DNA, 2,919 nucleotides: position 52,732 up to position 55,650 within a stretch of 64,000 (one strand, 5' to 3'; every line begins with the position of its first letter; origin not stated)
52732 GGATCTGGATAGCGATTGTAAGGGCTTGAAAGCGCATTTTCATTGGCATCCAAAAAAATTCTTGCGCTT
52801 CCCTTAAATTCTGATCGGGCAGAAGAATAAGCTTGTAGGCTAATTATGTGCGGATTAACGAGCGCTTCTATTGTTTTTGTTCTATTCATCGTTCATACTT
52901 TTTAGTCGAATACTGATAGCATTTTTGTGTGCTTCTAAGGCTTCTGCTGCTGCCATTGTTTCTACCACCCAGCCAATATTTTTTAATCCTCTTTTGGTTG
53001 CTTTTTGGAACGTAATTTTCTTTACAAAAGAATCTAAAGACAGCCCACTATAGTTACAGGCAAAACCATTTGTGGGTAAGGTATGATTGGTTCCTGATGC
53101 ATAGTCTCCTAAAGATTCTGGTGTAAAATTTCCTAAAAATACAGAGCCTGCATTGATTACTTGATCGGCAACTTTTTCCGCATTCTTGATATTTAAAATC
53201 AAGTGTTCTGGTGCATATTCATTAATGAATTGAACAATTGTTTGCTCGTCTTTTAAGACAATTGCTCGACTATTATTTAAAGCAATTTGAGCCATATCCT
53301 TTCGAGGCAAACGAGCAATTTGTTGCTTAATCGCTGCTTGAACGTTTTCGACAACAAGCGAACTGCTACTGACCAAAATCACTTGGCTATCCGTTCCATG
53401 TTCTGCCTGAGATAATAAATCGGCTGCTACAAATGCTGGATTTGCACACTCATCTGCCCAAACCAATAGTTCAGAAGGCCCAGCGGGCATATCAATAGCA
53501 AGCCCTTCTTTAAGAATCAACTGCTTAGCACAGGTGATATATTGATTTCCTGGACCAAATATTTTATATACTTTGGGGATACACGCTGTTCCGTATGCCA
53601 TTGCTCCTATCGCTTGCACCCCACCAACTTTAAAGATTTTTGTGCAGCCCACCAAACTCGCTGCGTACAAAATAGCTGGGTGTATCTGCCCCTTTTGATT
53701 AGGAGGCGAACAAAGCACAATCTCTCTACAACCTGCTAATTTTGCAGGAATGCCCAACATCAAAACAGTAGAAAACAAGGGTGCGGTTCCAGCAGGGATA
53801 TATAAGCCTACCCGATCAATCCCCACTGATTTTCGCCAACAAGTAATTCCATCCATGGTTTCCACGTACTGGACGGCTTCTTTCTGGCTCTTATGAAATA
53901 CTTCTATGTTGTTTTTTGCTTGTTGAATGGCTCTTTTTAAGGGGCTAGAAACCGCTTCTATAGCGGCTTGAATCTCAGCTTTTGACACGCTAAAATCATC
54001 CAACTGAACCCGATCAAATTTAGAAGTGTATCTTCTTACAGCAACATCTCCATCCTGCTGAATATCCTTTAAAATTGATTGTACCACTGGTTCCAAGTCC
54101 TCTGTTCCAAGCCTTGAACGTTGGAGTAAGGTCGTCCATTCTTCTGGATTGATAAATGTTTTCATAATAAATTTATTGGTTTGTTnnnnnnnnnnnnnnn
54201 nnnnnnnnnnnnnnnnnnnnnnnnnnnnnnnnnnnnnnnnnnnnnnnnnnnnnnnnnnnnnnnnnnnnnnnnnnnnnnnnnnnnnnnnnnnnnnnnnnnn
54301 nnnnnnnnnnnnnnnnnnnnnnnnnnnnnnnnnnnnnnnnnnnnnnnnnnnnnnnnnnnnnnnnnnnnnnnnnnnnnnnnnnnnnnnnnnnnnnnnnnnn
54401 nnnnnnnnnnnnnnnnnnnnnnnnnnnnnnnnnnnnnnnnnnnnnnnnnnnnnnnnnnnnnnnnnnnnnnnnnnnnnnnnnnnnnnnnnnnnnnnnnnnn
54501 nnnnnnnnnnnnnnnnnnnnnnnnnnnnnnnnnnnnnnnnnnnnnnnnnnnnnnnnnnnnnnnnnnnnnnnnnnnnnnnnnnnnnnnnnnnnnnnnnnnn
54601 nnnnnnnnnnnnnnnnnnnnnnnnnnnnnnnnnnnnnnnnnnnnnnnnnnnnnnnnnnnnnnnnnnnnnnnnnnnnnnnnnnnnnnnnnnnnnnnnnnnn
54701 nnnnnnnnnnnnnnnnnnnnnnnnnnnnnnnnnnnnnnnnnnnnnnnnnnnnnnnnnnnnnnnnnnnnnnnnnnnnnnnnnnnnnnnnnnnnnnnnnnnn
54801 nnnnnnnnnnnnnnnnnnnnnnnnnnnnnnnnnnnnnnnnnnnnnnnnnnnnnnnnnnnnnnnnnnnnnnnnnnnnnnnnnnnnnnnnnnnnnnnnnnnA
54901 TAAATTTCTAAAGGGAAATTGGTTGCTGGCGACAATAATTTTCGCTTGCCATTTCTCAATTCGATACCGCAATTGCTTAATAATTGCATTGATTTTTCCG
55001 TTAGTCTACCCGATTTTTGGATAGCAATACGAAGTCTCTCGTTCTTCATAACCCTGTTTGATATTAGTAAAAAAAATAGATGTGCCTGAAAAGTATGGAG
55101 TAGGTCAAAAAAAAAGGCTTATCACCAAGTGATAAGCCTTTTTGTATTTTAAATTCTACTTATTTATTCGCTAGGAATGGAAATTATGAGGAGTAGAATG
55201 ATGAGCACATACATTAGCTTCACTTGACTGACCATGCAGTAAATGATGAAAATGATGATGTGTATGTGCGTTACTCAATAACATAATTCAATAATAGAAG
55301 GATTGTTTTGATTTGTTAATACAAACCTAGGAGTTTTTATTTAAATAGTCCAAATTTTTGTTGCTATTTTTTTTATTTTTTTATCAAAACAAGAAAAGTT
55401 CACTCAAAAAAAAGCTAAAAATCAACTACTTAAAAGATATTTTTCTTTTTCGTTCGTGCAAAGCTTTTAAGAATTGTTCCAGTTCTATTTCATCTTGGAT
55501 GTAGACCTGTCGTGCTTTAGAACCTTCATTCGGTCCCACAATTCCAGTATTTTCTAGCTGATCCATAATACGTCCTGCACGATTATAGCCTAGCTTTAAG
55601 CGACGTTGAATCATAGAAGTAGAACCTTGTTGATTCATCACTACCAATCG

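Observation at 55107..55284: Histidine-operon attenuator: His-rich leader peptide plus terminator, absent from the ORF track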

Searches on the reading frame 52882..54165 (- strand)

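Call 53: search_protein_families(library=pfam, proteins=[window:52882-54165:-], max_evalue=0.001)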
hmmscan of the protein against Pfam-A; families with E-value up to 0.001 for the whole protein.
window:52882-54165:- (427 aa): 1 family
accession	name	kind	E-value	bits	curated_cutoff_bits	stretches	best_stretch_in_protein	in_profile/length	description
PF00815.25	Histidinol_dh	-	2.2e-165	551.1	27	1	15-421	2-411/411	Histidinol dehydrogenase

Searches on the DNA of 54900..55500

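Call 3: search_rna_families(source=window, start=54900, end=55500, threshold=evalue, max_evalue=10, show_alignments=3)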
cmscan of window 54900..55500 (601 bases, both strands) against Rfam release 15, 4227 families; matches with E-value up to 10: 28.
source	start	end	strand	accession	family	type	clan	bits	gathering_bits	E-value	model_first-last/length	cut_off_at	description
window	55107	55179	-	RF02064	STnc370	Gene; sRNA;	-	33.4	54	0.0098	1-71/71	no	Enterobacterial sRNA STnc370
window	55046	55123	+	RF01692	Bacteroid-trp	Cis-reg; leader;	-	22.9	49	5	1-131/131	no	Bacteroidete tryptophan peptide leader RNA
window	55131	55183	-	RF01692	Bacteroid-trp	Cis-reg; leader;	-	21.7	49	8.2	1-131/131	no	Bacteroidete tryptophan peptide leader RNA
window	55107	55192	-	RF02075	STnc230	Gene; sRNA;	-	21.6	50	1.2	1-83/83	no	Enterobacterial sRNA STnc230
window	55107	55143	-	RF04343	Plastid-psbA-2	Cis-reg;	CL00153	21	55.8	0.23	1-60/60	no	Plastid-psbA-2 3UTR RNA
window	55107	55184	-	RF00515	PyrR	Cis-reg;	-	20.2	54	2.6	1-115/115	no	PyrR binding site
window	55102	55220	+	RF00433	Hsp90_CRE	Cis-reg; thermoregulator;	-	19.5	50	0.51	1-152/152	no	Hsp90 cis-regulatory element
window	55108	55169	-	RF01859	Phe_leader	Cis-reg; leader;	-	19.3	55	1.3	1-125/125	no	Phenylalanine leader peptide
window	55110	55185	-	RF02057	STnc40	Gene; sRNA;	-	18.7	45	1.5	1-70/70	no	Salmonella enterica sRNA STnc40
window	55106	55148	-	RF03278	mir-980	Gene; miRNA;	-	18.4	47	0.33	1-80/80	no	mir-980 microRNA precursor family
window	55149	55205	+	RF03794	MIR5298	Gene; miRNA;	-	18.2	70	4.7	1-80/80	no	MIR5298 microRNA precursor family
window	55107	55149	-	RF04134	MIR7504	Gene; miRNA;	-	17.9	83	2.9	1-124/124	no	MIR7504 microRNA precursor family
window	55345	55412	-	RF03642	MIR5743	Gene; miRNA;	-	17.5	111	2.2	1-81/81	no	MIR5743 microRNA precursor family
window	55111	55185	-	RF04180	BTnc231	Gene; sRNA;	-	16.5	80.4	0.78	1-154/154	no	Bacteroides sRNA BTnc231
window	55392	55428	+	RF01726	SAM-II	Cis-reg; riboswitch;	-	16.4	44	2.3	1-60/60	no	SAM-II riboswitch aptamer (SAM-II long loop)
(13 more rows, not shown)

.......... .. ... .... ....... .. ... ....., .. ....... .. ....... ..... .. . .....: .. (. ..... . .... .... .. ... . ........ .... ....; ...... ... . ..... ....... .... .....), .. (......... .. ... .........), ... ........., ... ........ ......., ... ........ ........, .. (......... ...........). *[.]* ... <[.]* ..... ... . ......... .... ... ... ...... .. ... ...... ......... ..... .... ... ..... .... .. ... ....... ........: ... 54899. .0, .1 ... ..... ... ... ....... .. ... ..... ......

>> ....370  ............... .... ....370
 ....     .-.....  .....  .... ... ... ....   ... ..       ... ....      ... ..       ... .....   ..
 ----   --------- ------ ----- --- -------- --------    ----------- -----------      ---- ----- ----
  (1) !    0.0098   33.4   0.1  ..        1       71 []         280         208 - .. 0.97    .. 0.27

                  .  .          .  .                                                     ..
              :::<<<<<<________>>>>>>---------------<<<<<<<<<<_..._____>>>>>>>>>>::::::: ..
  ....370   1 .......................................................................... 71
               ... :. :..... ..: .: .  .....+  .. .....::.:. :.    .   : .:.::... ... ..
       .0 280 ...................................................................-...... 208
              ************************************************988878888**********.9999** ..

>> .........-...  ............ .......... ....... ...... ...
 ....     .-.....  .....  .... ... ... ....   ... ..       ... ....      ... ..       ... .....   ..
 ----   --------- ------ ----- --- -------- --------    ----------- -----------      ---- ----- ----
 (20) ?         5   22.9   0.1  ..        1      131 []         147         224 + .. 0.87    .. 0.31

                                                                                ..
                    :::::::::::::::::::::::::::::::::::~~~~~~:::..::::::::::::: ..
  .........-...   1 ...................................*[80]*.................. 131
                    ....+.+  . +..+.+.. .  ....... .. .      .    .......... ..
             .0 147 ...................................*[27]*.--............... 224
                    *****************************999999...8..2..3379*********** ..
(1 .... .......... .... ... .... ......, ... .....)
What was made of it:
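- Closest known: Bacteroid-trp leader. Same: The model's 3' end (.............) resembles the start of this terminator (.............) (call 3).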

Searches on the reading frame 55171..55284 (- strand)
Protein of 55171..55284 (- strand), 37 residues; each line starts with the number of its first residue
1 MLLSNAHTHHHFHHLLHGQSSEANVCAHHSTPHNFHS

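Call 53: search_protein_families(library=pfam, proteins=[window:55171-55284:-], max_evalue=0.001)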
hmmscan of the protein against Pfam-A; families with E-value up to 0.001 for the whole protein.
window:55171-55284:- (37 aa): 0 families

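Call 66: search_protein_families(library=pfam, proteins=[window:55174-55284:-], max_evalue=10)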
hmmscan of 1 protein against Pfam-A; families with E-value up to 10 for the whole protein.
seq(37 aa): 0 families

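Call 67: search_protein_families(library=ncbifam, proteins=[window:55174-55284:-], max_evalue=10)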
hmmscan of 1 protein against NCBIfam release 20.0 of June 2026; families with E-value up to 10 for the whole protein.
seq(37 aa): 0 families
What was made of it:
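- On Rfam His_leader RF00514 / Pfam and NCBIfam his operon leader peptide (enterobacterial hisL): No Pfam or NCBIfam hit at E up to 10 (calls 66, 67).
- Closest known: Enterobacterial his operon leader hisL. Different: Pfam and NCBIfam give nothing (calls 66, 67).
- No protein family matches it (calls 66, 67).
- Tried and rejected: Nothing found (calls 66, 67).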
